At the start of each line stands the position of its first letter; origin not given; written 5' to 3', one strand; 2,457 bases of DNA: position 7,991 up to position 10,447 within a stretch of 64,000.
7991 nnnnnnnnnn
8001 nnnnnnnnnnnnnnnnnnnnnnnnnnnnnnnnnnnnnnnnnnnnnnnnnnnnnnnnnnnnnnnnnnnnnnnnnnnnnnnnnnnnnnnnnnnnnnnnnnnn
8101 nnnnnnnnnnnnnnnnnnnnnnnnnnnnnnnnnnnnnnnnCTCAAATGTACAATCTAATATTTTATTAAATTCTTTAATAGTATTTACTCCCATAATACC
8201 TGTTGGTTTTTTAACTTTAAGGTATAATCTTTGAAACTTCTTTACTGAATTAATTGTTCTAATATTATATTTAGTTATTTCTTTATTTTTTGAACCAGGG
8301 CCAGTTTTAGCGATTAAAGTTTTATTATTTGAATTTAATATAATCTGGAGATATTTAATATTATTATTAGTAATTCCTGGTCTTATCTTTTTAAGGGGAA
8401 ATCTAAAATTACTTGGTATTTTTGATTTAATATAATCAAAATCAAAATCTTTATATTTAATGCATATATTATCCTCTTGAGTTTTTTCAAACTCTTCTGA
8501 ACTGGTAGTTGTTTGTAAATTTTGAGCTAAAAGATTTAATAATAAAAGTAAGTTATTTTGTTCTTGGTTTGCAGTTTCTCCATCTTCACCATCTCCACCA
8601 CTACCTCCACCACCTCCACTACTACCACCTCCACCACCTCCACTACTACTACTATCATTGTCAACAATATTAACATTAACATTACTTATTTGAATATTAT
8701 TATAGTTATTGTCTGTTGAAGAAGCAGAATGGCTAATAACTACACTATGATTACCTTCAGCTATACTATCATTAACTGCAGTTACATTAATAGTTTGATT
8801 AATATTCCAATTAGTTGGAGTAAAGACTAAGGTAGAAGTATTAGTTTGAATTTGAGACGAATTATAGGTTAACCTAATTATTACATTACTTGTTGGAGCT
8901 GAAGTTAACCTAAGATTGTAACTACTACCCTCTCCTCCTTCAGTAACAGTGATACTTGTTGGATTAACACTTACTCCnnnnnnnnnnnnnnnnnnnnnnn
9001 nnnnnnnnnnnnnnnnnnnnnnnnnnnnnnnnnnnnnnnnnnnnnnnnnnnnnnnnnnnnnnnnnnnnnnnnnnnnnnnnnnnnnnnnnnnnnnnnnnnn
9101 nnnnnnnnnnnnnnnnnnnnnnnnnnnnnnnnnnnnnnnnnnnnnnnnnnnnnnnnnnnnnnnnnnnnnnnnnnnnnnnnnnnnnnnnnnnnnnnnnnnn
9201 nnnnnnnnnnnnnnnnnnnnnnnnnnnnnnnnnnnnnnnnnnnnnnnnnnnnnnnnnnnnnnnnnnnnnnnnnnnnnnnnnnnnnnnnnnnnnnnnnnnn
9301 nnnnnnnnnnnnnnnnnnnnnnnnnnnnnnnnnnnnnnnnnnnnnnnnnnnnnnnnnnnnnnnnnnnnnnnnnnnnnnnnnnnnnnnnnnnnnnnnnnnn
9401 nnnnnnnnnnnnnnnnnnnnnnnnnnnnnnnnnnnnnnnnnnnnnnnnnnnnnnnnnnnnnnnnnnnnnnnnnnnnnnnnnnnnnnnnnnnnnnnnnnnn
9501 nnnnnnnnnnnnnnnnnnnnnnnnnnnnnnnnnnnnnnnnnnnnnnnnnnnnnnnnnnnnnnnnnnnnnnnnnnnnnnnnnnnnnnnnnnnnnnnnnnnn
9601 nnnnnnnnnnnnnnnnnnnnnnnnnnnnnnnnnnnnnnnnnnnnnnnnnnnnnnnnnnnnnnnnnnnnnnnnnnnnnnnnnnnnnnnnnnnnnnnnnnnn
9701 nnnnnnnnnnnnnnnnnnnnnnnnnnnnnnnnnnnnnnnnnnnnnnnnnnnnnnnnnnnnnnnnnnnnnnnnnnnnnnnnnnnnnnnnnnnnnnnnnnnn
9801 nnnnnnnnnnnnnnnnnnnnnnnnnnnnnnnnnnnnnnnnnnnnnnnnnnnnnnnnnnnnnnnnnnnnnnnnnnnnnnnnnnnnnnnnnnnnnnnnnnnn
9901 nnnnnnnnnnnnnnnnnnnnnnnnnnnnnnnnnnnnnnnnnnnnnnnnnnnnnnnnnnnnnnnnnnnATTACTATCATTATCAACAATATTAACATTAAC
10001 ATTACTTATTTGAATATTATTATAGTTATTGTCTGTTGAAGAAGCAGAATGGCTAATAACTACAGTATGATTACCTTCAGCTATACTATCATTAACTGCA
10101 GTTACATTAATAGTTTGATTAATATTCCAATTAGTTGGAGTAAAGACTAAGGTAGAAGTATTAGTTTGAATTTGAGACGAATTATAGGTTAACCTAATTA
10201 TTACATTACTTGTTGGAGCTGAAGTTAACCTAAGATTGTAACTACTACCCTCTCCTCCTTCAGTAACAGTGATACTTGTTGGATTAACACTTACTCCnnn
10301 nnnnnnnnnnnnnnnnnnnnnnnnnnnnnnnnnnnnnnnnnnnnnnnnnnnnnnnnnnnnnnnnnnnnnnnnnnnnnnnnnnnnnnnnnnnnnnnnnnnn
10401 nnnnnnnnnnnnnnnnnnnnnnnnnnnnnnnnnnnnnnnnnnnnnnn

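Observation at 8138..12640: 1500-aa peptidoglycan-anchored surface protein with a beta-propeller repeat region and five DNA-identical 330-bp tandem repeats, its start overlapping the end of recA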

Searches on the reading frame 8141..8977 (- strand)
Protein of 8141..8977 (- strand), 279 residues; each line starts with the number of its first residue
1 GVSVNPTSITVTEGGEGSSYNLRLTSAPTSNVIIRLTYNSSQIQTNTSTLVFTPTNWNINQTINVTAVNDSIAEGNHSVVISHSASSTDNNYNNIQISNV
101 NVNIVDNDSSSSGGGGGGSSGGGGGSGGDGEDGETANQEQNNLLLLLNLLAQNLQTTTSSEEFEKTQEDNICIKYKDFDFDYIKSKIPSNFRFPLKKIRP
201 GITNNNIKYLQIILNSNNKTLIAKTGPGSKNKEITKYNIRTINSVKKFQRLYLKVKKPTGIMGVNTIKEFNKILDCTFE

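Call 49: predict_structure(alignment_id=A4)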
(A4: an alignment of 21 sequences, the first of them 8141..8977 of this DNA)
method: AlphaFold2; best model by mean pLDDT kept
length: 279 residues; sequences in the alignment: 21
mean_pLDDT: 85.2   pTM: 0.46
mean pLDDT of the five models: 85.2, 85.1, 84.5, 83.8, 83.2
residues with pLDDT >= 90: 212; 70-90: 9; 50-70: 9; < 50: 49
segments of 3 or more residues with pLDDT < 50: 116-142, 144-146, 151-167
pLDDT, mean of each block of 10 residues (from residue 1): 97 96 98 96 96 98 97 93 97 96 94 54 38 37 49 40 48 95 97 94 97 98 95 98 98 97 97 96
secondary structure, 60 per line:
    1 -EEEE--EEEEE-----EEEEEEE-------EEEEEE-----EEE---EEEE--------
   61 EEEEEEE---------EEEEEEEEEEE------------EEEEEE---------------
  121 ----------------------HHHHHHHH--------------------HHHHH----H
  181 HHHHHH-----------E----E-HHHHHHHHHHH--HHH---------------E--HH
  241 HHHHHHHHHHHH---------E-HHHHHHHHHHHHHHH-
elements in order: E2-5 E8-12 E18-24 E32-37 E43-45 E49-52 E61-67 E77-87 E100-105 H143-150 H171-175 H180-186 H205-215 H239-252 H264-278

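Call 51: fold_search(model_id=the predicted structure, library=pdb)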
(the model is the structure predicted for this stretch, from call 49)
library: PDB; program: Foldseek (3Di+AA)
matches with E <= 10: 1731; with E <= 0.001: 149
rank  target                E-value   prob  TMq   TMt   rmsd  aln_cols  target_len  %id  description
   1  3ead_C                6.0e-06  1.00  0.32  0.72   2.9       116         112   14  Crystal structure of CALX-CBD1 (released 2009-09-08)
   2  9fxb_C                6.4e-06  1.00  0.30  0.42   3.5       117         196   10  Cryo-EM structure of the type 1 pilus assembly platform as part of the FimI-bound chaperone-usher pilus complex (FimDH (released 2025-06-04)
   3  3dos_A                6.4e-06  1.00  0.30  0.40   4.7       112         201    7  Crystal structure of the complex of the Caf1M chaperone with the mini-fiber of two Caf1 subunits (Caf1:Caf1), carrying (released 2009-07-14)
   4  3dos_D                6.8e-06  1.00  0.30  0.43   5.1       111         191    7  Crystal structure of the complex of the Caf1M chaperone with the mini-fiber of two Caf1 subunits (Caf1:Caf1), carrying (released 2009-07-14)
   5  3dsn_D                8.6e-06  1.00  0.30  0.43   5.1       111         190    7  Crystal structure of the complex of the Caf1M chaperone with the mini-fiber of two Caf1 subunits (Caf1:Caf1), carrying (released 2009-07-14)
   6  3sqb_A                8.6e-06  1.00  0.30  0.42   4.0       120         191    9  Structure of the major type 1 pilus subunit FimA bound to the FimC chaperone (released 2012-05-30)
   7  2co7_B                9.1e-06  1.00  0.30  0.42   4.1       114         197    8  Salmonella enterica SafA pilin in complex with the SafB chaperone (Type II) (released 2006-06-27)
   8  3sqb_C                9.1e-06  1.00  0.30  0.40   3.9       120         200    9  Structure of the major type 1 pilus subunit FimA bound to the FimC chaperone (released 2012-05-30)
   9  3jwn_C                9.7e-06  1.00  0.32  0.43   3.5       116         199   10  Complex of FimC, FimF, FimG and FimH (released 2010-06-16)
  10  4djm_D                9.7e-06  1.00  0.29  0.38   6.1       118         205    3  Crystal structure of the E. coli chaperone DraB (released 2013-01-16)
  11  3jwn_I                1.2e-05  1.00  0.31  0.43   3.5       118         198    9  Complex of FimC, FimF, FimG and FimH (released 2010-06-16)
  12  1m1s                  1.2e-05  1.00  0.27  0.57   4.3       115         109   10  Structure of WR4, a C.elegans MSP family member (released 2003-07-29)
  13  3ead_A                1.2e-05  1.00  0.32  0.72   3.0       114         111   14  Crystal structure of CALX-CBD1 (released 2009-09-08)
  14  3dsn_A                1.2e-05  1.00  0.30  0.41   4.2       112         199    7  Crystal structure of the complex of the Caf1M chaperone with the mini-fiber of two Caf1 subunits (Caf1:Caf1), carrying (released 2009-07-14)
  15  9fx8_C                1.3e-05  1.00  0.31  0.42   3.4       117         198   10  Cryo-EM structure of the FimI-bound type 1 pilus assembly platform complex - Local refinement (released 2025-06-04)
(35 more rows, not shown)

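Call 56: fold_search(model_id=the predicted structure, library=viral)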
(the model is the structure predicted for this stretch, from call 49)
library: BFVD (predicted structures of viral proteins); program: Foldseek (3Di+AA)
matches with E <= 10: 404; with E <= 0.001: 32
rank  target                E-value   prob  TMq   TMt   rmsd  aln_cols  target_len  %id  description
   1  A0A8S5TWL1            1.7e-10  1.00  0.34  0.12   1.4       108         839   29  Tail protein [Siphoviridae sp. ctcx61]
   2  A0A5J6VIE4            3.6e-07  1.00  0.31  0.09   3.2       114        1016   28  Uncharacterized protein [Megaviridae environmental sample]
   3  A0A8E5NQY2            5.9e-07  1.00  0.33  0.08  16.3       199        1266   12  (no name in the UniProt tables at hand)
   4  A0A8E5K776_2          3.6e-06  1.00  0.32  0.10  15.8       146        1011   16  (no name in the UniProt tables at hand)
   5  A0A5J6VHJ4            3.9e-06  1.00  0.26  0.12   2.9        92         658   35  Uncharacterized protein [Megaviridae environmental sample]
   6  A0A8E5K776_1          4.1e-06  1.00  0.32  0.10   2.7       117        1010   20  (no name in the UniProt tables at hand)
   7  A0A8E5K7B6            4.4e-06  1.00  0.29  0.12  26.9       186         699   13  (no name in the UniProt tables at hand)
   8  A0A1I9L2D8            8.5e-06  1.00  0.32  0.16   2.6       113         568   17  Hemagglutinin-like protein [Xanthomonas phage XAJ2]
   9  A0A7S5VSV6            1.7e-05  1.00  0.30  0.19   3.3       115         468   17  (no name in the UniProt tables at hand)
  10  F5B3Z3                3.1e-05  1.00  0.29  0.39   4.0       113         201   15  (no name in the UniProt tables at hand)
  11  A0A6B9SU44            4.4e-05  1.00  0.29  0.14   3.0       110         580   14  (no name in the UniProt tables at hand)
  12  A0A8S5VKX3            7.1e-05  1.00  0.27  0.47   3.8       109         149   17  (no name in the UniProt tables at hand)
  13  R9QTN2                1.2e-04  1.00  0.23  0.30  11.6       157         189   13  Uncharacterized protein [Haloarcula sinaiiensis tailed virus 1]
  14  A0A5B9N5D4            1.6e-04  1.00  0.26  0.16   7.3       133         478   16  Putative tail fiber protein [Stenotrophomonas phage Pokken]
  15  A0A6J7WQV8            1.9e-04  1.00  0.26  0.07  19.2       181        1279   15  Uncharacterized protein [uncultured Caudovirales phage]
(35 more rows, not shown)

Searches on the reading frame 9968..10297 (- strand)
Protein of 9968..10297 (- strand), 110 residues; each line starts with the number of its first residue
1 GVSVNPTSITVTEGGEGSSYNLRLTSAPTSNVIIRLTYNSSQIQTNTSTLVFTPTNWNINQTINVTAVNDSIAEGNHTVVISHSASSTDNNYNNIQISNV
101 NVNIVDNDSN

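Call 8: search_protein_families(library=pfam, proteins=[window:9968-10297:-], max_evalue=10)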
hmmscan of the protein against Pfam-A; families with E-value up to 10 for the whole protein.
seq(110 aa): 7 families
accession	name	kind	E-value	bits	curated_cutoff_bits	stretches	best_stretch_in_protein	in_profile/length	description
PF03160.20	Calx-beta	-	0.00031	21.2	27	1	48-108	61-119/119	Calx-beta domain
PF22073.2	Cep192_D4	-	0.046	14.3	35.5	1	19-65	59-107/112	Cep192 domain 4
PF25653.1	HMG-CoA_red_N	-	0.052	14.5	27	1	34-86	49-101/115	Hydroxymethylglutaryl-CoA reductase, N-terminal domain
PF21851.2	DUF6910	-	0.061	13.5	27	1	25-109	93-183/225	Family of unknown function (DUF6910)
PF24142.1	Beta-sand_ComC_1st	-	0.12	13.6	27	1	39-97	12-69/79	EGF-like domain-containing protein ComC first beta-sandwich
PF15323.11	Ashwin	-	0.12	13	27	1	5-96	97-186/217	Developmental protein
PF23418.1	DUF7108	-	0.21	12.1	27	1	41-70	44-73/84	Domain of unknown function (DUF7108)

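Call 72: search_solved_structures(query=A7, max_evalue=1, show_alignments=2)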
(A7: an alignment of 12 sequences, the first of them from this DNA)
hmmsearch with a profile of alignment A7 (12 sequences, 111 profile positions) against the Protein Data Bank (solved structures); distinct sequences matched with E-value up to 1: 3.
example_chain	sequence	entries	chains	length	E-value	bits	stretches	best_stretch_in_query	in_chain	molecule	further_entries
3us9_A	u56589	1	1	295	0.034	17.1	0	43-85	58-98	Sodium/calcium exchanger 1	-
6stt_A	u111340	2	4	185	0.29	14.2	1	23-56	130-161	Fiber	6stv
3i6s_A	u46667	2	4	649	0.6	13.1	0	41-78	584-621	Subtilisin-like protease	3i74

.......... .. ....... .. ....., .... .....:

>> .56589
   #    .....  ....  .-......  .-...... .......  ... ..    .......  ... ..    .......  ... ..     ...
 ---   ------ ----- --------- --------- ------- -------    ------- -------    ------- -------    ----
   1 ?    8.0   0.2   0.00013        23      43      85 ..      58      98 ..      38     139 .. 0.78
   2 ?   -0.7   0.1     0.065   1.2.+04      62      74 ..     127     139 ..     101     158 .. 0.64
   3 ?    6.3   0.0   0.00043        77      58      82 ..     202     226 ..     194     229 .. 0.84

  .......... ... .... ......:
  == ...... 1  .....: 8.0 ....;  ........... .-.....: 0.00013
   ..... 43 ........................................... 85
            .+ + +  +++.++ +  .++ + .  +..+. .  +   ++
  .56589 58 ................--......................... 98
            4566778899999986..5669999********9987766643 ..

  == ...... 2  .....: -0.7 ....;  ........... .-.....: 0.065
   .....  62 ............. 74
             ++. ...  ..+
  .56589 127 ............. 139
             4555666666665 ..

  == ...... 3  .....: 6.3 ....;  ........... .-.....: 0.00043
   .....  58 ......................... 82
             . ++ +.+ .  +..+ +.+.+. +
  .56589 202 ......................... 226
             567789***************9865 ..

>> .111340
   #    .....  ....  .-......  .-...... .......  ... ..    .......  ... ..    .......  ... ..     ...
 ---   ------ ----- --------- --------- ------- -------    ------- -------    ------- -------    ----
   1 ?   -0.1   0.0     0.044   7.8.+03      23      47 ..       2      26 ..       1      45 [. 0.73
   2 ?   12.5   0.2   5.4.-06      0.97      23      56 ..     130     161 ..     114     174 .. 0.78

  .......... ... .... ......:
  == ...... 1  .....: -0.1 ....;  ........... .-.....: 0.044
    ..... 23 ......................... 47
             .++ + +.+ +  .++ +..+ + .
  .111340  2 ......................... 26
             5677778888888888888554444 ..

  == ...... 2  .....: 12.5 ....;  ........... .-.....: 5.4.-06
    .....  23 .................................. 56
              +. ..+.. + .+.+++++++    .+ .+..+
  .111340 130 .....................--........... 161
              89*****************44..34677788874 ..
